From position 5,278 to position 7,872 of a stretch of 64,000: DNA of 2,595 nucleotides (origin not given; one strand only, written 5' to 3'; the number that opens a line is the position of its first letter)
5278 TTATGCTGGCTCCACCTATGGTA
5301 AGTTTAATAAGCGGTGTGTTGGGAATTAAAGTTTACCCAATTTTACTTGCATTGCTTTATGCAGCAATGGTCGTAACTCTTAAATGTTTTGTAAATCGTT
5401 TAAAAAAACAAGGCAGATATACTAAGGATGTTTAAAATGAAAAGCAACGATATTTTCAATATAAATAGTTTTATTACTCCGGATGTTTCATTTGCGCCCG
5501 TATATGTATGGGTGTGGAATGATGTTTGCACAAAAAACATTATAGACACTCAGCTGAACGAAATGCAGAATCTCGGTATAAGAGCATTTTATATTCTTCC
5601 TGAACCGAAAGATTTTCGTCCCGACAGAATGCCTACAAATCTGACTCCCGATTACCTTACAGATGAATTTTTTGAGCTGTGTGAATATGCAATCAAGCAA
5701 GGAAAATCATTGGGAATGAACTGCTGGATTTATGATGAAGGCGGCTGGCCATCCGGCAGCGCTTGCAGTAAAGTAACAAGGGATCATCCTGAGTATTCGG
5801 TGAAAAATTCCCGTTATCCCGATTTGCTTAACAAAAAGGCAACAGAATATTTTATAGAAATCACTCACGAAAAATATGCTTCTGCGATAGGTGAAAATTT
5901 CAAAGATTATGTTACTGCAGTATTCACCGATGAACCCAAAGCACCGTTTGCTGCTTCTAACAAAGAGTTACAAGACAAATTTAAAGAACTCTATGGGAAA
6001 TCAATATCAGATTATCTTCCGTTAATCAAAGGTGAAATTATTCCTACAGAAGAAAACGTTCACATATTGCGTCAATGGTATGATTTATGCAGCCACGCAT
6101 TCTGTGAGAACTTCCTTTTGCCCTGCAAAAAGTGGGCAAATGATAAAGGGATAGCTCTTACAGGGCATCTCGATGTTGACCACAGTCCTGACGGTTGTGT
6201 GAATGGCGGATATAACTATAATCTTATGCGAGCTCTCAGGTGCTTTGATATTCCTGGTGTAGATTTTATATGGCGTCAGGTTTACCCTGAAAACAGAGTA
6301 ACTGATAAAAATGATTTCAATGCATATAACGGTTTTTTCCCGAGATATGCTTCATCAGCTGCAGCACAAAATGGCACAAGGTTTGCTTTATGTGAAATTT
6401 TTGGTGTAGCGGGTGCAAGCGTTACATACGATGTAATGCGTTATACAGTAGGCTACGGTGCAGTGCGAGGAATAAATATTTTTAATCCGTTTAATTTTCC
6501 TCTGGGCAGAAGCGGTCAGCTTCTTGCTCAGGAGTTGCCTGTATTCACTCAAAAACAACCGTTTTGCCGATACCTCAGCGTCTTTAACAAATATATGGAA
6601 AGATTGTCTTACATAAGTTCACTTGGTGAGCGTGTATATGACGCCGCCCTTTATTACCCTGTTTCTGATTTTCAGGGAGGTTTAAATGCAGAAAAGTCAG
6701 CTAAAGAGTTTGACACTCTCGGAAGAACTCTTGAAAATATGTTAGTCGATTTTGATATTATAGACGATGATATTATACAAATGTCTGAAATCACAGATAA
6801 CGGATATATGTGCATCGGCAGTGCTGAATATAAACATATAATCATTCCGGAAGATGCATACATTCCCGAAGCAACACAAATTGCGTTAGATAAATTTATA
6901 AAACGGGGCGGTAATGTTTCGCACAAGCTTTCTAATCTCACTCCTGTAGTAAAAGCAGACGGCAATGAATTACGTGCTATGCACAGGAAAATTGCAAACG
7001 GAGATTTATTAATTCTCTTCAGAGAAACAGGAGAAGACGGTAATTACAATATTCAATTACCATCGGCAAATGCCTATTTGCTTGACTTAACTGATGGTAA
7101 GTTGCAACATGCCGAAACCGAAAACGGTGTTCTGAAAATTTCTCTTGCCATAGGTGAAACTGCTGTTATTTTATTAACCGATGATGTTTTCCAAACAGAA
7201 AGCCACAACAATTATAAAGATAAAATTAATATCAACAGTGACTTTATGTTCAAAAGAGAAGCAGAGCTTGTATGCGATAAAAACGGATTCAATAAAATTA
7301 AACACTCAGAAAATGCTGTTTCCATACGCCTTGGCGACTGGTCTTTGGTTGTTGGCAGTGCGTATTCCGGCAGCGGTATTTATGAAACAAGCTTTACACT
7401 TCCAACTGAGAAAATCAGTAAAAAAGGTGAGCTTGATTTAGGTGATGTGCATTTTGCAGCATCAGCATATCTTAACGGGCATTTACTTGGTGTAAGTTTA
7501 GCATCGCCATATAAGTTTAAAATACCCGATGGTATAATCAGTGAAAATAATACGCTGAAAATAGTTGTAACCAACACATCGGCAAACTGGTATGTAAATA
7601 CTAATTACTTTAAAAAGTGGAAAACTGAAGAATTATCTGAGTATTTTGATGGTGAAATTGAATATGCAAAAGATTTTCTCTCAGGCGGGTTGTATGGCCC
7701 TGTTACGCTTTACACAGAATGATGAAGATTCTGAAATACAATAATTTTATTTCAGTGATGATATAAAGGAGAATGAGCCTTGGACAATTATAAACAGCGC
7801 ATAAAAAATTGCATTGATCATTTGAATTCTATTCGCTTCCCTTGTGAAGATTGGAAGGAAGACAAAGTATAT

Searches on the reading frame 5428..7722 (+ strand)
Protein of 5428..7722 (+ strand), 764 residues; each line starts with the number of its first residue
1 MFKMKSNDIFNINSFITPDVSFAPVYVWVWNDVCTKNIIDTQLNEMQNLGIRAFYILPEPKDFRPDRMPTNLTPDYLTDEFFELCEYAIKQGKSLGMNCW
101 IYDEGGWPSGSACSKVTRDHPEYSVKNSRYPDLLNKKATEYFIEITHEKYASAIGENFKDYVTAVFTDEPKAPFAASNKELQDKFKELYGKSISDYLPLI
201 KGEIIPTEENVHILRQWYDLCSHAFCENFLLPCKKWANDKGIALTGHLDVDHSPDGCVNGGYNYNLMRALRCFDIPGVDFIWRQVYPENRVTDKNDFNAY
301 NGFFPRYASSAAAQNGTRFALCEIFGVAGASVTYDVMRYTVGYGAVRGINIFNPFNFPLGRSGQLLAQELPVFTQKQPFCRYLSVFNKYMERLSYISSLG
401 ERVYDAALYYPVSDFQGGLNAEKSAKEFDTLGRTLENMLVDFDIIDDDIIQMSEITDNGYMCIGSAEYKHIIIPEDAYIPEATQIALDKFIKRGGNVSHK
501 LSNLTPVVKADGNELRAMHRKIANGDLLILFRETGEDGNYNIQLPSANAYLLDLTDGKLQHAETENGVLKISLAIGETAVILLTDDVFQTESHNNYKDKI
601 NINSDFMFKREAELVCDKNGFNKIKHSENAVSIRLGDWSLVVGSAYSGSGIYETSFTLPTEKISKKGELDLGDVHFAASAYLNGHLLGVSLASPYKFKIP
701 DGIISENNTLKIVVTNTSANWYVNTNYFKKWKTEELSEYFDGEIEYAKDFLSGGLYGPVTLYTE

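Call 38: search_protein_families(library=pfam, proteins=[window:5428-7722:+], max_evalue=0.00001)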
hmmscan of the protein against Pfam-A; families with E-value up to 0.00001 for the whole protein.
window:5428-7722:+ (764 aa): 1 family
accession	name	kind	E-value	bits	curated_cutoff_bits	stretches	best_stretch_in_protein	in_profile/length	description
PF17132.9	Glyco_hydro_106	-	7.6e-15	54.9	29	1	132-525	269-650/743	alpha-L-rhamnosidase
